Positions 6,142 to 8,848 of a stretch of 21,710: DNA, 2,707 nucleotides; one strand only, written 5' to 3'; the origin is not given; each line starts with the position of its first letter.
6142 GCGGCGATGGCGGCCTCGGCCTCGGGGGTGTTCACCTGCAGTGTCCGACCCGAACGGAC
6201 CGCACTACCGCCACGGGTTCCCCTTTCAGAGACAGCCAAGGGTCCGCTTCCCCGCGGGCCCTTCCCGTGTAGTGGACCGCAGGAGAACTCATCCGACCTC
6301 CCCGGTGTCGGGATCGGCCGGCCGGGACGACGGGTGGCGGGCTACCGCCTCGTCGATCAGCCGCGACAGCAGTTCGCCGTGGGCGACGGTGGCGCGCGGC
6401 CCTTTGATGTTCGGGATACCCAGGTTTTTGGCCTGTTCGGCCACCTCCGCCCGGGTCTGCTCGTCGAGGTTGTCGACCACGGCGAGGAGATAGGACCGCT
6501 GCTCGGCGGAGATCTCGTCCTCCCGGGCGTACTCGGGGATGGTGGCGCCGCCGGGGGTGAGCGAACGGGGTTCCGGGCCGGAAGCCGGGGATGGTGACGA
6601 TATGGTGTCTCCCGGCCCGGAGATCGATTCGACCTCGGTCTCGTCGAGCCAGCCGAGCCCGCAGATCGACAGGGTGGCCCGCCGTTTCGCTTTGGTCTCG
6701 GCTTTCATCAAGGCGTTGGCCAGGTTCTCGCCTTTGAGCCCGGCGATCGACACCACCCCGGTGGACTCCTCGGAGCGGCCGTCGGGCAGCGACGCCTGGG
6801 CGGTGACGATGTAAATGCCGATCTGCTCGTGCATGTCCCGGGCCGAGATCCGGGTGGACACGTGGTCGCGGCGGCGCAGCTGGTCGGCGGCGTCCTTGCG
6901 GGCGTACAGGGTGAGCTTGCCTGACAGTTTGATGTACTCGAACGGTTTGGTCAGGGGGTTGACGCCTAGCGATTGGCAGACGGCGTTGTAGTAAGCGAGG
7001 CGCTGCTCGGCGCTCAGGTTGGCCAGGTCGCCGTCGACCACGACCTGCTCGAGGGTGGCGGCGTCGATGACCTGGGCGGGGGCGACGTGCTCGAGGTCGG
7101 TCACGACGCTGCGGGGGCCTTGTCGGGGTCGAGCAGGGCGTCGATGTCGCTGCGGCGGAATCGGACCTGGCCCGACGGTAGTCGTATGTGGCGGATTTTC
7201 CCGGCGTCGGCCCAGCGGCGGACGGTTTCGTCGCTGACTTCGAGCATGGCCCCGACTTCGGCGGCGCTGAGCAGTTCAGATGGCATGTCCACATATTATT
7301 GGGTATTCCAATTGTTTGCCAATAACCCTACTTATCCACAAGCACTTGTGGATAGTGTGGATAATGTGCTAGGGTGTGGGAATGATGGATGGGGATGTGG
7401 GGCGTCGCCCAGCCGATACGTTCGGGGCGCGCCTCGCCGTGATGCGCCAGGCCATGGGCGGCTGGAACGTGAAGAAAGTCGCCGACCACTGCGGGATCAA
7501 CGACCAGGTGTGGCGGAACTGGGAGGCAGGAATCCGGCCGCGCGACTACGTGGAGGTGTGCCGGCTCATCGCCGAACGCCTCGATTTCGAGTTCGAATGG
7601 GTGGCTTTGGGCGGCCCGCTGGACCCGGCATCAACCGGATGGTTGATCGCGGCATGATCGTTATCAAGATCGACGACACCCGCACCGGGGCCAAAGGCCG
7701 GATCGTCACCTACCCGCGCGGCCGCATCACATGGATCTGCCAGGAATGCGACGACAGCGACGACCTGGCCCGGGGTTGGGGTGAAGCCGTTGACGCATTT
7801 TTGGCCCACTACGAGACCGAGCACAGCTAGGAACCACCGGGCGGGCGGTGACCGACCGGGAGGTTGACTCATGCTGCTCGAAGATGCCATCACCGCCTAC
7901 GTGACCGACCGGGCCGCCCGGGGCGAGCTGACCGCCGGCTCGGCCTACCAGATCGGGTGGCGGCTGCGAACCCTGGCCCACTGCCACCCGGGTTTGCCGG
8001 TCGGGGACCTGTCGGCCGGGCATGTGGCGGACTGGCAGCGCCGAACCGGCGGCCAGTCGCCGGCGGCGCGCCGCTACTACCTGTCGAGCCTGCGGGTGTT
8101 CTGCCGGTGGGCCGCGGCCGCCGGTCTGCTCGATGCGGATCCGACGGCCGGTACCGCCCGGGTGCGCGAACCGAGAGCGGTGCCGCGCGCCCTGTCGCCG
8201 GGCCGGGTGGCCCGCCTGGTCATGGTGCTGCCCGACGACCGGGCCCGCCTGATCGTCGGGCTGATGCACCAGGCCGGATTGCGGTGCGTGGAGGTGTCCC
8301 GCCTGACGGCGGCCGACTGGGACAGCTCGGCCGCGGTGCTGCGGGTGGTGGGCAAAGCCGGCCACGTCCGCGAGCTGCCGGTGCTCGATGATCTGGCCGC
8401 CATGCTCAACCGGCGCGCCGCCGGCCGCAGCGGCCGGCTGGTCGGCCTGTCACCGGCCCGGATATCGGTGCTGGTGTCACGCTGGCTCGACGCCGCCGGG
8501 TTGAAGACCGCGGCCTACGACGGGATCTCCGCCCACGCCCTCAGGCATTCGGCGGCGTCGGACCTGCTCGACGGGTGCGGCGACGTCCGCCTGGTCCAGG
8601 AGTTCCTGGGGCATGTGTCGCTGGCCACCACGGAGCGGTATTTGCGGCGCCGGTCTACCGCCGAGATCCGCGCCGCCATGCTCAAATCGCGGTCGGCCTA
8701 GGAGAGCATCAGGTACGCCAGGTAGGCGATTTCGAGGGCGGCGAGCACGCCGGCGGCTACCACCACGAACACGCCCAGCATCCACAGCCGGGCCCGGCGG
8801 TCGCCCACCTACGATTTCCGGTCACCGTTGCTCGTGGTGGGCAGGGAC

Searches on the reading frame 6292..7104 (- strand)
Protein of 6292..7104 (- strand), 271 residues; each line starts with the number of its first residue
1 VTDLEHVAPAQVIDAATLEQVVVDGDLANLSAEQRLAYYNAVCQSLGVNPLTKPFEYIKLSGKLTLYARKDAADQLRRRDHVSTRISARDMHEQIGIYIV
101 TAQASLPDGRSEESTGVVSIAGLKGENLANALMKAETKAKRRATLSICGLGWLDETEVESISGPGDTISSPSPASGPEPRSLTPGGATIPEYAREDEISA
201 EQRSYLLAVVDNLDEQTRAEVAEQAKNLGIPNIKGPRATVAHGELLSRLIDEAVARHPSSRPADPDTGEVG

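Call 48: search_protein_families(library=pfam, proteins=[window:6292-7104:-], max_evalue=0.001)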
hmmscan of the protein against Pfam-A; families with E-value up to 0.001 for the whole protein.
window:6292-7104:- (271 aa): 0 families

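Call 50: search_protein_families(library=phrogs, proteins=[window:6292-7104:-], max_evalue=0.001)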
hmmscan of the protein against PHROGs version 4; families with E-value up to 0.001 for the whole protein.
window:6292-7104:- (271 aa): 0 families

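Call 51: search_solved_structures(query=window:6292-7104:-, max_evalue=1)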
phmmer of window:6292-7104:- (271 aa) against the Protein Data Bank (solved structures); distinct sequences matched with E-value up to 1: 4.
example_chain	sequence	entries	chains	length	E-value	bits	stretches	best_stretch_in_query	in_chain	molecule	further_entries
7f88_A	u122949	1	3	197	0.16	14.8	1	24-52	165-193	Chitinase A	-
4ij4_A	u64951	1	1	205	0.17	14.7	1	24-52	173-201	Chitinase A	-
3wh1_A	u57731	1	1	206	0.17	14.7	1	24-52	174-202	Chitinase A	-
2pgs_A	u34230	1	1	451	0.45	13.3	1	42-155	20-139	Putative deoxyguanosinetriphosphate triphosphohydrolase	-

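Call 52: search_protein_families(library=ncbifam, proteins=[window:6292-7104:-], max_evalue=0.01)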
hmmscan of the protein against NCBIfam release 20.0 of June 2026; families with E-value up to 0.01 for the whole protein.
window:6292-7104:- (271 aa): 0 families

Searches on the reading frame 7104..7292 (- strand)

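Call 48: search_protein_families(library=pfam, proteins=[window:7104-7292:-], max_evalue=0.001)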
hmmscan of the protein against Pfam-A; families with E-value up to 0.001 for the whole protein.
window:7104-7292:- (63 aa): 3 families
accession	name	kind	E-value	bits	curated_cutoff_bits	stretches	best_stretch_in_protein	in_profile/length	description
PF12728.13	HTH_17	-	8.8e-13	48.7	27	1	7-54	1-47/51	Helix-turn-helix domain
PF00376.29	MerR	-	6.8e-06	26.3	28.2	1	11-45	3-38/38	MerR family regulatory protein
PF13411.12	MerR_1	-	7.6e-05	23.2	21.6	1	9-53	2-46/69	MerR HTH family regulatory protein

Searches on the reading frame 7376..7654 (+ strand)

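Call 48: search_protein_families(library=pfam, proteins=[window:7376-7654:+], max_evalue=0.001)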
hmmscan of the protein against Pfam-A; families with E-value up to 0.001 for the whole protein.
window:7376-7654:+ (93 aa): 1 family
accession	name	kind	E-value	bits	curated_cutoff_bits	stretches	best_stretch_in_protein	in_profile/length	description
PF13560.12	HTH_31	-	2.6e-05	24.9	27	1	16-64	2-50/64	Helix-turn-helix domain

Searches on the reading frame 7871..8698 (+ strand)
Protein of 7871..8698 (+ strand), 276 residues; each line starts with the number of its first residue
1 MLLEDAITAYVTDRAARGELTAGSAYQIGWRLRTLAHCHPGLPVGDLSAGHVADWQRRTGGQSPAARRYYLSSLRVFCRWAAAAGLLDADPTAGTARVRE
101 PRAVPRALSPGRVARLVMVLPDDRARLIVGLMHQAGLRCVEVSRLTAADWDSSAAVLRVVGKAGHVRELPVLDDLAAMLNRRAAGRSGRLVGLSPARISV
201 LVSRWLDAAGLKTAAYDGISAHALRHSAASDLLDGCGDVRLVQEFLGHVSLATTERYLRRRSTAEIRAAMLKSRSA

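Call 48: search_protein_families(library=pfam, proteins=[window:7871-8698:+], max_evalue=0.001)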
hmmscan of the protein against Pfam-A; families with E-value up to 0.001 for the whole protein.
window:7871-8698:+ (276 aa): 1 family
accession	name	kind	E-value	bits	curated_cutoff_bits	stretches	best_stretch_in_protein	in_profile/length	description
PF00589.27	Phage_integrase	-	8.4e-18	65.2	27.1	1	124-260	23-168/172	Phage integrase family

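Call 50: search_protein_families(library=phrogs, proteins=[window:7871-8698:+], max_evalue=0.001)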
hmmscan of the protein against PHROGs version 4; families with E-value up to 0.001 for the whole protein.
window:7871-8698:+ (276 aa): 2 families
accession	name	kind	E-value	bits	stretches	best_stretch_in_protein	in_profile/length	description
phrog_1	-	integration and excision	8.2e-37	128.7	1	2-270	165-444/611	integrase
phrog_216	-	integration and excision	6.9e-25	88.8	1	63-269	11-233/301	integrase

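Call 52: search_protein_families(library=ncbifam, proteins=[window:7871-8698:+], max_evalue=0.01)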
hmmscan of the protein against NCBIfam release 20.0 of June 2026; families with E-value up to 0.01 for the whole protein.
window:7871-8698:+ (276 aa): 11 families
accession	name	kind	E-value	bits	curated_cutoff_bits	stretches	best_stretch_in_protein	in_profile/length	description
TIGR02224.1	recomb_XerC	equivalog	1e-33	117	335.15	1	57-258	56-275/295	tyrosine recombinase XerC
NF001399.0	PRK00283.1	subfamily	8.6e-26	90.9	279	1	58-257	64-280/300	tyrosine recombinase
NF040815.2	recomb_XerA_Arch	equivalog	2.2e-25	89.7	220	1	60-259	54-253/263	site-specific tyrosine recombinase/integron integrase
TIGR02225.1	recomb_XerD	equivalog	3.8e-25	88.8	329.6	1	58-258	54-272/290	site-specific tyrosine recombinase XerD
TIGR02249.1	integrase_gron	subfamily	6.2e-17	61.9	265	2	206-258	246-298/315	integron integrase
NF002331.0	PRK01287.1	subfamily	2.7e-16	59.5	371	2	192-259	247-311/365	site-specific tyrosine recombinase XerC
NF011946.0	PRK15417.1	equivalog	1.9e-09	37.2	435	1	219-259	274-314/337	integron integrase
NF003462.0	PRK05084.1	equivalog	1.1e-08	34.2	267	1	219-263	303-347/360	tyrosine recombinase XerS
NF007371.0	PRK09871.1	subfamily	3.8e-05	23.3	222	1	204-259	118-173/198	tyrosine-type DNA invertase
NF040693.1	recomb_GmtY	equivalog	0.00017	21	340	0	210-270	382-441/441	gamma-mobile-trio recombinase GmtY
NF007370.0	PRK09870.1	subfamily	0.00019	21.1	221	1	207-257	126-176/200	tyrosine-type DNA invertase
